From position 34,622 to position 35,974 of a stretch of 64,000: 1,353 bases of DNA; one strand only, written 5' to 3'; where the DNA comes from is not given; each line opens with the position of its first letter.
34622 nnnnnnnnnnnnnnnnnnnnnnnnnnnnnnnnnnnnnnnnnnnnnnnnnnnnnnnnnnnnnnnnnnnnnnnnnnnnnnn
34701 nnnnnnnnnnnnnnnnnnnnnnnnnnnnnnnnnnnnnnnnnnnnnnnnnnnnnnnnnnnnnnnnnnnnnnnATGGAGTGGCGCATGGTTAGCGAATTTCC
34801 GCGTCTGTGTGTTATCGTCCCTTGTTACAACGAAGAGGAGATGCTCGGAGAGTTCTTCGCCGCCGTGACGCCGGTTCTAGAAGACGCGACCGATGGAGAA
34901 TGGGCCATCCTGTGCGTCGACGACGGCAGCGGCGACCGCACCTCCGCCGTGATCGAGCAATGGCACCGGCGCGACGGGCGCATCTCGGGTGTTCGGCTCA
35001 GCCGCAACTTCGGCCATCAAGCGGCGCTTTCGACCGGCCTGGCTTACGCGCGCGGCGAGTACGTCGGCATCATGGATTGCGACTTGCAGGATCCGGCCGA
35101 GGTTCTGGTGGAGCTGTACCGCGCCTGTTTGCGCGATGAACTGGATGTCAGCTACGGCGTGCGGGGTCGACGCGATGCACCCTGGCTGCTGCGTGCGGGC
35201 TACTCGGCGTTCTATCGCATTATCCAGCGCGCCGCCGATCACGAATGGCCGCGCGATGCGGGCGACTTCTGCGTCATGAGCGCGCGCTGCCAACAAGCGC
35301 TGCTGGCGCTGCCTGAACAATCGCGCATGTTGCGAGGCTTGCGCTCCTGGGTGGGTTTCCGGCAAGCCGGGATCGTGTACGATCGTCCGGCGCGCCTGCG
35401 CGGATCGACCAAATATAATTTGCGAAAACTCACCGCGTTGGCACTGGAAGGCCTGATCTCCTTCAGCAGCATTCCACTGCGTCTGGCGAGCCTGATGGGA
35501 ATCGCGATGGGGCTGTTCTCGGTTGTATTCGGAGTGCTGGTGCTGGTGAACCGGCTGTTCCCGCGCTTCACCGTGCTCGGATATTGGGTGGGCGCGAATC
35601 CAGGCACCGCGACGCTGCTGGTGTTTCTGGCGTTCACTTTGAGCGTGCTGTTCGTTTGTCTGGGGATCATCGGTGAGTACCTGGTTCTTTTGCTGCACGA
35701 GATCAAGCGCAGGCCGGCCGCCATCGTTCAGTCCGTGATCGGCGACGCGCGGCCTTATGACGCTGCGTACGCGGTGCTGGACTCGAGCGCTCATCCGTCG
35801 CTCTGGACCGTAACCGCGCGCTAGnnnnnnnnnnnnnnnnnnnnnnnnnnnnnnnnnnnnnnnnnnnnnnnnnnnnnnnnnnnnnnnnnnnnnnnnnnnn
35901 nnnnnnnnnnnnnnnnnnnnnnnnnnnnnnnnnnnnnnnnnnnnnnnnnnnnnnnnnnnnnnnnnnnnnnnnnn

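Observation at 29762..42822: Gtr/Arn-like lipid-linked glycosylation operon interlocked with a giant-secreted-protein operon: candidate undescribed cell-surface glycosylation system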

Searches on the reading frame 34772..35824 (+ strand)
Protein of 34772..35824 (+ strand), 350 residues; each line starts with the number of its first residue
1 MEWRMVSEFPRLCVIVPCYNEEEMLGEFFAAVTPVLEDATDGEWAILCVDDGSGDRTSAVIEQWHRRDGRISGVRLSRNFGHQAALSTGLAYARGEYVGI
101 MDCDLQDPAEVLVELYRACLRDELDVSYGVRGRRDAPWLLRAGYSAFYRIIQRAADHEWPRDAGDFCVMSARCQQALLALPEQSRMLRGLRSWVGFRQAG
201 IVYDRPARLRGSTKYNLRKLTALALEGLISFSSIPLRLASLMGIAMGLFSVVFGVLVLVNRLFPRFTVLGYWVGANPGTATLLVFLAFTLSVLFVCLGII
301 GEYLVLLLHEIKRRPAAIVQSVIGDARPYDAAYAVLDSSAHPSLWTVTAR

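Call 4: search_protein_families(library=pfam, proteins=[window:34772-35824:+], max_evalue=0.01)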
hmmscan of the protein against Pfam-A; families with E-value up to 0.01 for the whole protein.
window:34772-35824:+ (350 aa): 1 family
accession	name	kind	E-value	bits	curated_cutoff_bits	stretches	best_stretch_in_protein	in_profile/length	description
PF00535.33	Glycos_transf_2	-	9.7e-30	104.1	23.3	1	13-166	1-152/168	Glycosyl transferase family 2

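Call 5: search_protein_families(library=ncbifam, proteins=[window:34772-35824:+], max_evalue=0.01)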
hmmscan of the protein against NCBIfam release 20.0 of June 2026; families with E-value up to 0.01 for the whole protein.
window:34772-35824:+ (350 aa): 19 families
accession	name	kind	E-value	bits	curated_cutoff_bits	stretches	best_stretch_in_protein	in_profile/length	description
NF047588.1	GlcsyltransPgfSStrep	equivalog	1.6e-55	188.5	500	1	11-321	2-304/308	glycosyltransferase PgfS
NF007986.1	PRK10714.1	equivalog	3e-34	118.4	529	1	10-325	6-314/316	undecaprenyl-phosphate 4-deoxy-4-formamido-L-arabinose transferase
TIGR03937.1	PgaC_IcaA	equivalog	1.1e-14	54.2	422.3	1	7-104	42-135/407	poly-beta-1,6-N-acetyl-D-glucosamine synthase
NF007482.0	PRK10073.1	equivalog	4.8e-14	52.1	423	1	5-127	1-118/334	glycosyltransferase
NF047683.1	TeichurnBiosyTuaG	equivalog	2.3e-12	47.1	400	1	5-106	1-98/252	teichuronic acid biosynthesis protein TuaG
TIGR03965.1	mycofact_glyco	equivalog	1.7e-09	37.1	280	1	3-106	67-166/467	mycofactocin biosynthesis glycosyltransferase MftF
TIGR04242.1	nodulat_NodC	equivalog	2e-09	36.9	550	1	7-115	45-152/395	chitooligosaccharide synthase NodC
NF058614.1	PPMAGASynPpgS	equivalog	4.3e-09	36.1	370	1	14-132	4-114/226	polyprenyl-phospho-N-acetylgalactosaminyl synthase PpgS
TIGR03469.1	HpnB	hypoth_equivalog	3.1e-08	33.1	379.25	1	7-131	41-173/386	hopene-associated glycosyltransferase HpnB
NF041875.1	EPS_EpsD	equivalog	3.7e-08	33.2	370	1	12-117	1-102/325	exopolysaccharide biosynthesis glycosyltransferase EpsD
TIGR04283.1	glyco_like_mftF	equivalog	1e-07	31.8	182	1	12-119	1-97/221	TIGR04283 family arsenosugar biosynthesis glycosyltransferase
NF038302.1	EPS_HpsE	equivalog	1.1e-06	27.8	300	1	12-105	3-97/307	hormogonium polysaccharide biosynthesis glycosyltransferase HpsE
NF010496.0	PRK13915.1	equivalog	5.8e-06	25.6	262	1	11-120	32-142/307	glucosyl-3-phosphoglycerate synthase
NF050050.1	ProtGlycPglI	equivalog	1.5e-05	24.5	500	1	9-105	1-94/306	GalNAc(5)-diNAcBac-PP-undecaprenol beta-1,3-glucosyltransferase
NF053739.1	GlytfEpsEBac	equivalog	1.9e-05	23.8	450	1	10-104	1-92/265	glycosyltransferase EpsE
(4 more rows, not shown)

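Call 11: search_solved_structures(query=window:34772-35824:+, max_evalue=0.001)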
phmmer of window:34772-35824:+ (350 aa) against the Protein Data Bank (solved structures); distinct sequences matched with E-value up to 0.001: 17.
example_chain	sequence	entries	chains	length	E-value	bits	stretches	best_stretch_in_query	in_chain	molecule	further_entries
5ekp_C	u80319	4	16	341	5.3e-58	199.9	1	11-323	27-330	Uncharacterized glycosyltransferase sll0501 | Glycosyltransferase sll0501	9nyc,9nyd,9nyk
9nye_A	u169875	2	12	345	5.5e-58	199.9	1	11-323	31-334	Glycosyltransferase sll0501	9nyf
5eke_A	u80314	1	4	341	7.2e-58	199.5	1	11-323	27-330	Uncharacterized glycosyltransferase sll0501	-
9hwj_A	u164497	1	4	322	2.2e-31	112.4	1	10-324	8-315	Undecaprenyl-phosphate 4-deoxy-4-formamido-L-arabinose transferase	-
9bhc_C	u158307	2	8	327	1.1e-30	110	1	10-324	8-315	Undecaprenyl-phosphate 4-deoxy-4-formamido-L-arabinose transferase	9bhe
8vxh_A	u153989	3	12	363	1.6e-30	109.6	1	10-324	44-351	Undecaprenyl-phosphate 4-deoxy-4-formamido-L-arabinose transferase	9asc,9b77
2z87_A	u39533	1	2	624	1.7e-10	43.7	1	11-121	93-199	Chondroitin synthase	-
2z86_A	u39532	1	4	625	1.7e-10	43.7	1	11-121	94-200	Chondroitin synthase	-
5mlz_A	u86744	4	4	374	4.1e-10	42.4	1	11-131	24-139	Dolichol monophosphate mannose synthase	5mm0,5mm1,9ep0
5hea_A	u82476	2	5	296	3.6e-09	39.3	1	12-127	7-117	Putative glycosyltransferase (GalT1)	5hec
6yv7_B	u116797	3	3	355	2.6e-07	33.2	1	10-160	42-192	Glycosyl transferase, family 2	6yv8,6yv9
6yv7_A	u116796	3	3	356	2.7e-07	33.2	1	10-160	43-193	Glycosyl transferase, family 2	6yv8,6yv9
3bcv_A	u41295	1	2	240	7.7e-06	28.4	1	7-123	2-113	Putative glycosyltransferase protein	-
6h1j_A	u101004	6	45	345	8.4e-05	25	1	10-133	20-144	Probable ss-1,3-N-acetylglucosaminyltransferase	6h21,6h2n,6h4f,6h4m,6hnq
5tze_C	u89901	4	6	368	0.00034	23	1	12-111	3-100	Glycosyl transferase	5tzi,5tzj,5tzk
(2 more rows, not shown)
